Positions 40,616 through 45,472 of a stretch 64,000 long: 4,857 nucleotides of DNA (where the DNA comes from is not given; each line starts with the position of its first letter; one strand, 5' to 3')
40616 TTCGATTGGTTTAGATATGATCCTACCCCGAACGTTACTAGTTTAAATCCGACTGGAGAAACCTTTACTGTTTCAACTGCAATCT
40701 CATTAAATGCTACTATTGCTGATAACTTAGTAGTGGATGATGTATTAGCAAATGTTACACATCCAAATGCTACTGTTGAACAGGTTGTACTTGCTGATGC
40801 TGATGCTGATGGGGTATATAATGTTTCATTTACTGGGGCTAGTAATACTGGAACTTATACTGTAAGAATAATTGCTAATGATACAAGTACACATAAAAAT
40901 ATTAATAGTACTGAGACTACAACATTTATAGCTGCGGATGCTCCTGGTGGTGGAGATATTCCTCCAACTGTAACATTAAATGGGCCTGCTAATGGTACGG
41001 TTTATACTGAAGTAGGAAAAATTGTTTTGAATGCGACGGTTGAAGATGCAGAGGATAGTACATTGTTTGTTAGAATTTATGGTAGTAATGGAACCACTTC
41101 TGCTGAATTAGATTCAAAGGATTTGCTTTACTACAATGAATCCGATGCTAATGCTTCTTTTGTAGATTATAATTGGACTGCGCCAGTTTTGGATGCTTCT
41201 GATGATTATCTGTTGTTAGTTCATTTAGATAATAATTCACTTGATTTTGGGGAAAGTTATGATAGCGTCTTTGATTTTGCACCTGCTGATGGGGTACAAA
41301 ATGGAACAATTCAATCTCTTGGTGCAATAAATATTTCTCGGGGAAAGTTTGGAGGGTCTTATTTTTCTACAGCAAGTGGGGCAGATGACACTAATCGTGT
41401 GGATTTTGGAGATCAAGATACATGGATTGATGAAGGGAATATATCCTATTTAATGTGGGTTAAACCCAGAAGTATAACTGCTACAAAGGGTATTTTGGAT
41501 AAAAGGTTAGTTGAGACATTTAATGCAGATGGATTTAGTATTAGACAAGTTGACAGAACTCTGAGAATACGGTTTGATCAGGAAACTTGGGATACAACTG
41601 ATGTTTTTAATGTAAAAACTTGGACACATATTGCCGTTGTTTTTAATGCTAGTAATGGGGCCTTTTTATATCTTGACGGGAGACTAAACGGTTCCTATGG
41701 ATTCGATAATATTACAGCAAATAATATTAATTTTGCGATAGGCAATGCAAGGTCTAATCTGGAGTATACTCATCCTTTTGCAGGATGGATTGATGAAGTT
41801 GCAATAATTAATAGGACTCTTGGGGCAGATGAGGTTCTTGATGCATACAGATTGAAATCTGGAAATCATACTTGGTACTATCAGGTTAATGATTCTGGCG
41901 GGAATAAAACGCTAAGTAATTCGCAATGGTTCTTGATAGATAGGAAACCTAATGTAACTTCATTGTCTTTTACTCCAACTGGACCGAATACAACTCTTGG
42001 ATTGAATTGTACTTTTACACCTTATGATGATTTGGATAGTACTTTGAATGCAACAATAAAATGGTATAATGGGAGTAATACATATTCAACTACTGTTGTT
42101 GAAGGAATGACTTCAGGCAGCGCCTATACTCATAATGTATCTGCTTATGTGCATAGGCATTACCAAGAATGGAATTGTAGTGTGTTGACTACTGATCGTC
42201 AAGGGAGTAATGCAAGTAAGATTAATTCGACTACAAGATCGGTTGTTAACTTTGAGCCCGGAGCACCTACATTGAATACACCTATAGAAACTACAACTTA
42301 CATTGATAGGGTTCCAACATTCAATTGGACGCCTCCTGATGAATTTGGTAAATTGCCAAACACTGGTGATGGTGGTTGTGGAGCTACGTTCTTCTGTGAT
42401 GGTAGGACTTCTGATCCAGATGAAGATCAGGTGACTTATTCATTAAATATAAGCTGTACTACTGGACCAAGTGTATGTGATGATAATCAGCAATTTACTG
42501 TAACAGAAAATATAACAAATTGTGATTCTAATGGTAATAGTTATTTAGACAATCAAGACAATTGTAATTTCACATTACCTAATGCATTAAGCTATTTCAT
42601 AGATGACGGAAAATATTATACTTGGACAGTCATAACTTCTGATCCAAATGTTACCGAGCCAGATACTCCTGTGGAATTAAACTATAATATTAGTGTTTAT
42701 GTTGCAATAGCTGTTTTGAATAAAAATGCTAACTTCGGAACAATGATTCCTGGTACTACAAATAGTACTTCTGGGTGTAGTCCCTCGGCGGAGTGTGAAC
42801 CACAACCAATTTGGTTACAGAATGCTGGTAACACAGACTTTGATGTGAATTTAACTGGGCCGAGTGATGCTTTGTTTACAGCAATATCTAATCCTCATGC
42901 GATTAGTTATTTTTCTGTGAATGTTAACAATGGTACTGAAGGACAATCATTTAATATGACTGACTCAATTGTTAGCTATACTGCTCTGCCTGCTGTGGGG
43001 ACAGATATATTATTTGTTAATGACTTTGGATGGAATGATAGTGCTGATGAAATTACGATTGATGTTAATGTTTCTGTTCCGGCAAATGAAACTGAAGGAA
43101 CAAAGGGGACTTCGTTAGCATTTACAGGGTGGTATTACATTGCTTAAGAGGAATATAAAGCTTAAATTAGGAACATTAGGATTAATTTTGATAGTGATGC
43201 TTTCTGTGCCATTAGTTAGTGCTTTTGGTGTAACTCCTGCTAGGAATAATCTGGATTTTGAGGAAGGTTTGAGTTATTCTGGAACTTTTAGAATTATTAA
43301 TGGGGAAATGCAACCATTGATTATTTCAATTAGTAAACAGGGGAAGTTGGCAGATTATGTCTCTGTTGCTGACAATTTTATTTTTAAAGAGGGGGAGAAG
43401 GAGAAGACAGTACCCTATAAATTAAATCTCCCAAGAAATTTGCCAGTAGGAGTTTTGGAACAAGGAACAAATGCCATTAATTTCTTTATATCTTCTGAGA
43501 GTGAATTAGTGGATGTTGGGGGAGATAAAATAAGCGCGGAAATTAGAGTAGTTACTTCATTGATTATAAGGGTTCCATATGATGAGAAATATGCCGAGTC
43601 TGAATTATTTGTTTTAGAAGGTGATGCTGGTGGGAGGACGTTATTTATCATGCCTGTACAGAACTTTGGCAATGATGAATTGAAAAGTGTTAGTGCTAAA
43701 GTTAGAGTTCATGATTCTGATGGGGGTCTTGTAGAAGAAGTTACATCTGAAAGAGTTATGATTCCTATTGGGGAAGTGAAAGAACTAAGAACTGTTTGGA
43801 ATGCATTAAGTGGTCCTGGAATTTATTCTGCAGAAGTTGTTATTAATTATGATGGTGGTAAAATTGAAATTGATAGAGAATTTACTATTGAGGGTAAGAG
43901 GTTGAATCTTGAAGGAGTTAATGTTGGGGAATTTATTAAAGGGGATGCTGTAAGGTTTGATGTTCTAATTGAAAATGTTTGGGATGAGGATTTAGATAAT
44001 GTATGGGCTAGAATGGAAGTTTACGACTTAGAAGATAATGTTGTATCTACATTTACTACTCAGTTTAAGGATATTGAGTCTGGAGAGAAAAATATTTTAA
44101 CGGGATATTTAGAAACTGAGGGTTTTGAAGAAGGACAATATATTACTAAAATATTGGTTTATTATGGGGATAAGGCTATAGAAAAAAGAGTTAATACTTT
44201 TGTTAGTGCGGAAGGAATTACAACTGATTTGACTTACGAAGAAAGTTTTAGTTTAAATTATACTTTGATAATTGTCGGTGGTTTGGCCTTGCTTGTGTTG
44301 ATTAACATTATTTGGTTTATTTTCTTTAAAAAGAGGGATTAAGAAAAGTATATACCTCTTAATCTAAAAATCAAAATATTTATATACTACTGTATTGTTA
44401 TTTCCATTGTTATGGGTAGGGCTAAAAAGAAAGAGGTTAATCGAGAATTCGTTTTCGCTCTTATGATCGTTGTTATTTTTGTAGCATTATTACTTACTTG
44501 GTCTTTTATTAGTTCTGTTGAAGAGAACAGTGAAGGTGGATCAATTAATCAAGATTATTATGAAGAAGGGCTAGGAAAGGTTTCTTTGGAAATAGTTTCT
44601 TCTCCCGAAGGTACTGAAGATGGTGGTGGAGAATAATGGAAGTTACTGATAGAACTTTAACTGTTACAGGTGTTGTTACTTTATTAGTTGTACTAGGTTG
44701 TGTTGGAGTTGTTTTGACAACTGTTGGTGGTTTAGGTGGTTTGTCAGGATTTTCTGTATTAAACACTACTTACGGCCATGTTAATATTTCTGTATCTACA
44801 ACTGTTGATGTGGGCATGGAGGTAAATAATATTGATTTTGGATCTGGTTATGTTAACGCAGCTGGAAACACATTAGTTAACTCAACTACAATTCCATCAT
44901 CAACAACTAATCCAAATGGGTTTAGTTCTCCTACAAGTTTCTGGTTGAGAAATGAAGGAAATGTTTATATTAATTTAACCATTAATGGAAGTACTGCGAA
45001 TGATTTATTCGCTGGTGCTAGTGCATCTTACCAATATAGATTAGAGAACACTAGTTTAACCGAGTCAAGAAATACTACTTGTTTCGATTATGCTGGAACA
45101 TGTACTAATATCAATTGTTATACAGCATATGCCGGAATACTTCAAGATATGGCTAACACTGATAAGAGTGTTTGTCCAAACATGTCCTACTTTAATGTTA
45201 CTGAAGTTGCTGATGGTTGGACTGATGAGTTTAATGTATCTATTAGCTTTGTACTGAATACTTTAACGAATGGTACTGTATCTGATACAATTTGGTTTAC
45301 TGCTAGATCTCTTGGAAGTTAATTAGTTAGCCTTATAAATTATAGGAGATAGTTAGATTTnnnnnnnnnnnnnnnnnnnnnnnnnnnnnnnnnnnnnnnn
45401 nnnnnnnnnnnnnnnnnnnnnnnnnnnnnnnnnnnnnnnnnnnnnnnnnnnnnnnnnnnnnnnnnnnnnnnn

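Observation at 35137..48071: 13-kb cell-surface gene cluster: giant LamG protein plus paralogous TM-anchored beta-sandwich proteins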

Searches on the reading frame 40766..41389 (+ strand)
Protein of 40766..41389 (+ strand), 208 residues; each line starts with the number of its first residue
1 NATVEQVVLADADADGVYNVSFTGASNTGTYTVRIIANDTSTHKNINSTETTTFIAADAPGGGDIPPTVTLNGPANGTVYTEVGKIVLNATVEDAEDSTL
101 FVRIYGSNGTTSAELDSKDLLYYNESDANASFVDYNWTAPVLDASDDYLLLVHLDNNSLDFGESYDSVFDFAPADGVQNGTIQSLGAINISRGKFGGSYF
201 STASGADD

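Call 100: search_protein_families(library=pfam, proteins=[window:40766-41389:+], max_evalue=1)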
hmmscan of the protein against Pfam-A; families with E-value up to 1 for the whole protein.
window:40766-41389:+ (208 aa): 2 families
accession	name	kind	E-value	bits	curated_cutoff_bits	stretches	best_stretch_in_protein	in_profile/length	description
PF17957.7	Big_7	-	0.00062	20.8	24.1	1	67-143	1-62/70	Bacterial Ig domain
PF00630.25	Filamin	-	0.14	13.4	26.9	0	13-41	59-86/93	Filamin/ABP280 repeat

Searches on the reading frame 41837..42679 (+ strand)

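Call 100: search_protein_families(library=pfam, proteins=[window:41837-42679:+], max_evalue=1)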
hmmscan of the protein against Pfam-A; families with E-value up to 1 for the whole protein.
window:41837-42679:+ (281 aa): 1 family
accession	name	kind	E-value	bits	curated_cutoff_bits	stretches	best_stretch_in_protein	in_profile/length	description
PF19077.6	Big_13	-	0.025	15.5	27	1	5-35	71-101/102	Bacterial Ig-like domain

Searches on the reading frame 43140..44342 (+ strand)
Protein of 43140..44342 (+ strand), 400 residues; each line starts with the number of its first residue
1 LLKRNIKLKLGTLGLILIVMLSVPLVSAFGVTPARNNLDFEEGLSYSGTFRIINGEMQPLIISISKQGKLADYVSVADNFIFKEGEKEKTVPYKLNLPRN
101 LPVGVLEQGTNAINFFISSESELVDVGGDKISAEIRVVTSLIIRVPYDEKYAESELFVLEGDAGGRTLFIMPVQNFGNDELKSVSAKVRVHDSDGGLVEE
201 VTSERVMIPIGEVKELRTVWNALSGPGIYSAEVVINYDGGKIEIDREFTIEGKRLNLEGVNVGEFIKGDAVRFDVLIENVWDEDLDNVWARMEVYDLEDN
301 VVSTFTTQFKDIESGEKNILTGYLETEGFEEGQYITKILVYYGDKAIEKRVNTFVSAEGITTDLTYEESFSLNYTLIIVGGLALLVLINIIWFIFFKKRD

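Call 5: search_protein_families(library=pfam, proteins=[window:43140-44342:+], max_evalue=0.1)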
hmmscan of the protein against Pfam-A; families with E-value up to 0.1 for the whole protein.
window:43140-44342:+ (400 aa): 1 family
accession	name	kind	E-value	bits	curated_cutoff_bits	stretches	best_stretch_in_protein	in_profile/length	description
PF24318.1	DUF7490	-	4e-05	23.6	27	0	274-350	24-98/106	Domain of unknown function (DUF7490)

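Call 6: search_protein_families(library=ncbifam, proteins=[window:43140-44342:+], max_evalue=0.1)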
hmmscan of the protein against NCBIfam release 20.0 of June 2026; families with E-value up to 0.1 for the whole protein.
window:43140-44342:+ (400 aa): 1 family
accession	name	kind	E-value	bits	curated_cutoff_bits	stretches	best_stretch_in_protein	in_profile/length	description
NF038353.1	FxLYD_dom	domain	2.2e-07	30.7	23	1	277-317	10-50/71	FxLYD domain-containing protein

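Call 15: find_encoding_contigs(protein=window:43140-44342:+, flank=10000, max_places=6)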
Protein window:43140-44342:+ (400 aa): no gene with exactly this product is on record in the collection.

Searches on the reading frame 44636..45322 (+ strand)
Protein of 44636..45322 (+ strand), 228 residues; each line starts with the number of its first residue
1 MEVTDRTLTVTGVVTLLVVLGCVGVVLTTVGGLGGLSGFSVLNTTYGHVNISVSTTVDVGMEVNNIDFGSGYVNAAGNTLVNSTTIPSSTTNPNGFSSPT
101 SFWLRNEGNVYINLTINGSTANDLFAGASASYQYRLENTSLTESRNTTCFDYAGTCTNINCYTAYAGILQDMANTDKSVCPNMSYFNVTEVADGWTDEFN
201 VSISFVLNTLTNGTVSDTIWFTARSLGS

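Call 5: search_protein_families(library=pfam, proteins=[window:44636-45322:+], max_evalue=0.1)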
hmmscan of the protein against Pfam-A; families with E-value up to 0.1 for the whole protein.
window:44636-45322:+ (228 aa): 0 families

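Call 6: search_protein_families(library=ncbifam, proteins=[window:44636-45322:+], max_evalue=0.1)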
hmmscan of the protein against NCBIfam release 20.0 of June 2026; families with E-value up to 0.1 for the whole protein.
window:44636-45322:+ (228 aa): 1 family
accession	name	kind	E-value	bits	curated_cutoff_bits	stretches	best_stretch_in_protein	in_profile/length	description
NF009266.0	PRK12623.1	equivalog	0.021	14.8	144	1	43-86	73-116/133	flagellar basal body rod protein FlgB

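Call 67: search_protein_families(library=pfam, alignment_id=A3, max_evalue=0.05)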
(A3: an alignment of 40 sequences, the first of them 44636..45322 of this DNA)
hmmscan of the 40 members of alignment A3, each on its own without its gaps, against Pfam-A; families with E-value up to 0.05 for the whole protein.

A. member 1, window:44636-45322:+ (228 aa): 0 families

B. families by the number of members that match (of 40 scanned): 6 families
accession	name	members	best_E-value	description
PF13539.11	Peptidase_M15_4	1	0.0052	D-alanyl-D-alanine carboxypeptidase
PF01484.22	Col_cuticle_N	1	0.019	Nematode cuticle collagen N-terminal domain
PF08229.16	SHR3_chaperone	1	0.022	ER membrane protein SH3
PF15338.11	TPIP1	1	0.03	p53-regulated apoptosis-inducing protein 1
PF14221.11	DUF4330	1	0.044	Domain of unknown function (DUF4330)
PF16617.10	INTAP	1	0.049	Intersectin and clathrin adaptor AP2 binding region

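Call 69: find_homologous_proteins(query=A3, max_evalue=0.001)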
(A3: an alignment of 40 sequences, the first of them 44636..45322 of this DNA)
Query A3 (40 sequences) (228 aa, profile of the alignment): 30 proteins with E <= 0.001 among 8000 candidates.
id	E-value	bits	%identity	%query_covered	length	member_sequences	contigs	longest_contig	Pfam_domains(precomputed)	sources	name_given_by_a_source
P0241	1.0e-65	239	36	41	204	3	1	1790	-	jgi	-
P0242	9.2e-62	226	30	37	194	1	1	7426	-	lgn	-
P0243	1.2e-58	216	31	57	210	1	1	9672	-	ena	-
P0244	2.8e-56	208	24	81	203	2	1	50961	-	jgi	-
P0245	8.0e-56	207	25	66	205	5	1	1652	-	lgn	-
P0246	2.9e-55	205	30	46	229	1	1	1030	-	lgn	-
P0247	8.5e-55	203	29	61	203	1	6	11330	-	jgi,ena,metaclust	metaclust:\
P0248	2.0e-54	202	29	46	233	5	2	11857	-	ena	-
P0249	2.8e-54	202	31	46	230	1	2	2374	-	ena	-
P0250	4.8e-54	201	31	79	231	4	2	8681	-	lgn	-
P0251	6.0e-54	201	33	48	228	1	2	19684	-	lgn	-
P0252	1.2e-53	200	28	44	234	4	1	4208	-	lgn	-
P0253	3.1e-53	198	33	46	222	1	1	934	-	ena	-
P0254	1.3e-52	196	31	42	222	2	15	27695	-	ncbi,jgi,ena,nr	ncbi:MAG TPA: hypothetical protein VJK07_01470 [Candidatus Nanoarchaeia archaeon]|nr:hypothetical pr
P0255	1.9e-52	196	24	75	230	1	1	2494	-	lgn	-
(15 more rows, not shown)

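Call 73: predict_structure(alignment_id=A4)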
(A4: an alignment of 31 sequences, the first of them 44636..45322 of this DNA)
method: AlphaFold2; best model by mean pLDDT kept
length: 228 residues; sequences in the alignment: 31
mean_pLDDT: 68.9   pTM: 0.60
mean pLDDT of the five models: 68.9, 64.2, 61.4, 59.8, 49.4
residues with pLDDT >= 90: 2; 70-90: 136; 50-70: 44; < 50: 46
segments of 3 or more residues with pLDDT < 50: 38-54, 86-89, 142-147, 151-164, 193-195
pLDDT, mean of each block of 10 residues (from residue 1): 72 88 76 52 35 57 80 76 59 77 79 85 77 77 49 45 60 84 63 59 79 82 77
secondary structure, 60 per line:
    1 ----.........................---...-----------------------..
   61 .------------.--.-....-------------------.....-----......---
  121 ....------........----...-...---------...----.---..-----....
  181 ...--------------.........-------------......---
elements in order: H5-29 E59-61 E79-82 E102-106 E112-117 H121-124 E131-138 E177-183 E198-206 E220-225

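Call 97: search_solved_structures(query=A3, max_evalue=10)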
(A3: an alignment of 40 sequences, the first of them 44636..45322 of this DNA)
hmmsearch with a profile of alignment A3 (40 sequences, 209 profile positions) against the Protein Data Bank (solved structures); distinct sequences matched with E-value up to 10: 0.

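Call 98: search_protein_families(library=ncbifam, alignment_id=A3, max_evalue=0.05)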
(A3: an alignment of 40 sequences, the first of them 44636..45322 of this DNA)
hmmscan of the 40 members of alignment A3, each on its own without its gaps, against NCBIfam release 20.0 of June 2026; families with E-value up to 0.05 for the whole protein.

A. member 1, window:44636-45322:+ (228 aa): 1 family
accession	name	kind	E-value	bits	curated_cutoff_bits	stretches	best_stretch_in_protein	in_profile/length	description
NF009266.0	PRK12623.1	equivalog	0.021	14.8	144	0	43-86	73-116/133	flagellar basal body rod protein FlgB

B. families by the number of members that match (of 40 scanned): 2 families
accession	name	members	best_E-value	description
NF009266.0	PRK12623.1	1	0.021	flagellar basal body rod protein FlgB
NF002594.0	PRK02251.1-3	1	0.048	cell division protein CrgA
